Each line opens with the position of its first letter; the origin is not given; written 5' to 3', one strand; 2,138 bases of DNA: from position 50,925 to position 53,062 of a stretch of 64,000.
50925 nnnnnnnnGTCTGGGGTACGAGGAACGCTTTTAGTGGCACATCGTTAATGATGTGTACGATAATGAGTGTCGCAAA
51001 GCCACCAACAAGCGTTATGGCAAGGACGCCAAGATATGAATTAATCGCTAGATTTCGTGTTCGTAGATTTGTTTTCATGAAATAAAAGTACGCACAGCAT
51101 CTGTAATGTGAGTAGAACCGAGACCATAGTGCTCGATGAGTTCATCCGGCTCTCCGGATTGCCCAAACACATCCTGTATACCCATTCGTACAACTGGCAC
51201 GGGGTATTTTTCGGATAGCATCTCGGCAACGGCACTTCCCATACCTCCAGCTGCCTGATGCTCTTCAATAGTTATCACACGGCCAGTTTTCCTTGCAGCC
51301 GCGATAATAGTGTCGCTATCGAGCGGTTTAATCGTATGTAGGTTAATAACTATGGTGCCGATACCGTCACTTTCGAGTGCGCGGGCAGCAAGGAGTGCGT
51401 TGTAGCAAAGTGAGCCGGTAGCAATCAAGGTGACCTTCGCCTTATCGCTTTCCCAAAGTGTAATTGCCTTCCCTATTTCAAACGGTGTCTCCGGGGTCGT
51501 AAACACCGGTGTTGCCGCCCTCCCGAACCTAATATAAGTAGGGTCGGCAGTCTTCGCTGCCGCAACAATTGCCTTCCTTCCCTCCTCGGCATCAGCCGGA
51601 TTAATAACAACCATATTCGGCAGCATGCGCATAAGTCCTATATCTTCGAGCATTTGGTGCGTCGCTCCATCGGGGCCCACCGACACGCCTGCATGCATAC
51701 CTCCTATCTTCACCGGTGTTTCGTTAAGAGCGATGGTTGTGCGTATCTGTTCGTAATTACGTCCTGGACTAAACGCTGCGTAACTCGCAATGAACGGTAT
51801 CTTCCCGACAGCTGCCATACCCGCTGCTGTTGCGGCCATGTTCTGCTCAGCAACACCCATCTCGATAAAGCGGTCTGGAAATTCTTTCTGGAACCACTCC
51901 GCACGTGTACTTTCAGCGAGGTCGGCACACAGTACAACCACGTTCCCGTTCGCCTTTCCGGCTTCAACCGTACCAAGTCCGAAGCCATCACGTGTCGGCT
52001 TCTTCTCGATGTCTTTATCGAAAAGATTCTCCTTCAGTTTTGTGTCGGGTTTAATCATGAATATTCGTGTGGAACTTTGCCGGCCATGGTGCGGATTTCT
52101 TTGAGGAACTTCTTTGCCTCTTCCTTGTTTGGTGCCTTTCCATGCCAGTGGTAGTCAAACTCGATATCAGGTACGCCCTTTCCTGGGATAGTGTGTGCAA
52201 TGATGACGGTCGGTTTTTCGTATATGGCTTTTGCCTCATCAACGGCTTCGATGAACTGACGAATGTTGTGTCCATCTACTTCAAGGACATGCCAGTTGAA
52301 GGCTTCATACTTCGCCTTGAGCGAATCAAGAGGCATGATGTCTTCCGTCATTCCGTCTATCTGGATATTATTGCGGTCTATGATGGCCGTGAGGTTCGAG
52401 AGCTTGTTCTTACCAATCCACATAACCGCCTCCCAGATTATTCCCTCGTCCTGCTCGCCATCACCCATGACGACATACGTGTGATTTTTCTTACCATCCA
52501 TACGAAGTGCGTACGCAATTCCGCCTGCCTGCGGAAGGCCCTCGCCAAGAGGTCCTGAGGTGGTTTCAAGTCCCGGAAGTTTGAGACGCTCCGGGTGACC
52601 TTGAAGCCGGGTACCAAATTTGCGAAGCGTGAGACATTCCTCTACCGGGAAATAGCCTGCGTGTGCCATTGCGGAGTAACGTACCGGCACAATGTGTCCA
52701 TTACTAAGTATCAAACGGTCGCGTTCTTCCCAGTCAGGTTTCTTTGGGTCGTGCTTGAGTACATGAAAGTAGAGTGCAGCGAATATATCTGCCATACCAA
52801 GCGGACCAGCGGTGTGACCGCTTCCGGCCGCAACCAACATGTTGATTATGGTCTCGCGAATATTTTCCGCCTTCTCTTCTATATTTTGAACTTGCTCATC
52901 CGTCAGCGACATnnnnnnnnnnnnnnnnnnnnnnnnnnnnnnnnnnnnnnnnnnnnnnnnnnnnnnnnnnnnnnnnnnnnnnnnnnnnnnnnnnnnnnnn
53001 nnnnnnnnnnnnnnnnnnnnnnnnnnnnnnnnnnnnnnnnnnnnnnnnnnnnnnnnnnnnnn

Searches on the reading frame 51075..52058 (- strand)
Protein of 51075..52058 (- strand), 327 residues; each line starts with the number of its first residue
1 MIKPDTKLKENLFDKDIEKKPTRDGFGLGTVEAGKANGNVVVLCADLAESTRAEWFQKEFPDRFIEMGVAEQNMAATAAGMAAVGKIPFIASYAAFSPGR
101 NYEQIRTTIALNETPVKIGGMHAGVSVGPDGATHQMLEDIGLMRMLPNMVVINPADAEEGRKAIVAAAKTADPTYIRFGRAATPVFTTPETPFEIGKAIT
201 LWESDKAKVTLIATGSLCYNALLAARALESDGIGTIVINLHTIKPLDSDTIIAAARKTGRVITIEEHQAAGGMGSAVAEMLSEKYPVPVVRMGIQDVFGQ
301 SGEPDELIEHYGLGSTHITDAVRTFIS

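Call 4: search_protein_families(library=pfam, proteins=[window:51075-52058:-], max_evalue=0.01)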
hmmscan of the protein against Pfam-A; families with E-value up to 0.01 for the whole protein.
window:51075-52058:- (327 aa): 4 families
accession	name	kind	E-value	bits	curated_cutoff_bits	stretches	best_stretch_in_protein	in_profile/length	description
PF02779.29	Transket_pyr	-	4.2e-42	144.2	27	1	20-183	3-172/174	Transketolase, pyrimidine binding domain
PF02780.25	Transketolase_C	-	1e-32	113.1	25.9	1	204-318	7-124/124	Transketolase, C-terminal domain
PF22613.1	Transketolase_C_1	-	6.9e-06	26.7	27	1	204-313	8-112/113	Transketolase-like TK C-terminal domain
PF17147.9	PFOR_II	-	0.00078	20.2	27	1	207-284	1-81/102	Pyruvate:ferredoxin oxidoreductase core domain II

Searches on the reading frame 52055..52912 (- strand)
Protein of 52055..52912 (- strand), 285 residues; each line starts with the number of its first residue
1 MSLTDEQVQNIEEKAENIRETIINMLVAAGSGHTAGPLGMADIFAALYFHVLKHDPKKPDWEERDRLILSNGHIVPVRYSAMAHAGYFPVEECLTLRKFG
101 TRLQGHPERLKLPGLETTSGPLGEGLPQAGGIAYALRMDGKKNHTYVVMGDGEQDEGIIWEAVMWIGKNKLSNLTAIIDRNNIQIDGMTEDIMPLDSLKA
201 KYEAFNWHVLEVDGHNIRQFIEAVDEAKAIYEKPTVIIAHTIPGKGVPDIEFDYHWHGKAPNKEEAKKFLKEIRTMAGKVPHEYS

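Call 4: search_protein_families(library=pfam, proteins=[window:52055-52912:-], max_evalue=0.01)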
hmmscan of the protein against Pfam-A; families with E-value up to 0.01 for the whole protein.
window:52055-52912:- (285 aa): 3 families
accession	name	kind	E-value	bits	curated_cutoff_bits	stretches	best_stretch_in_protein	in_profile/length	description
PF00456.26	Transketolase_N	-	1.3e-59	202.3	22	1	14-269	5-271/334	Transketolase, thiamine diphosphate binding domain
PF13292.11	DXP_synthase_N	-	3.2e-11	43.4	21.2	1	8-186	15-176/274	1-deoxy-D-xylulose-5-phosphate synthase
PF00676.26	E1_dh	-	1.9e-07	30.8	22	1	117-229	98-209/300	Dehydrogenase E1 component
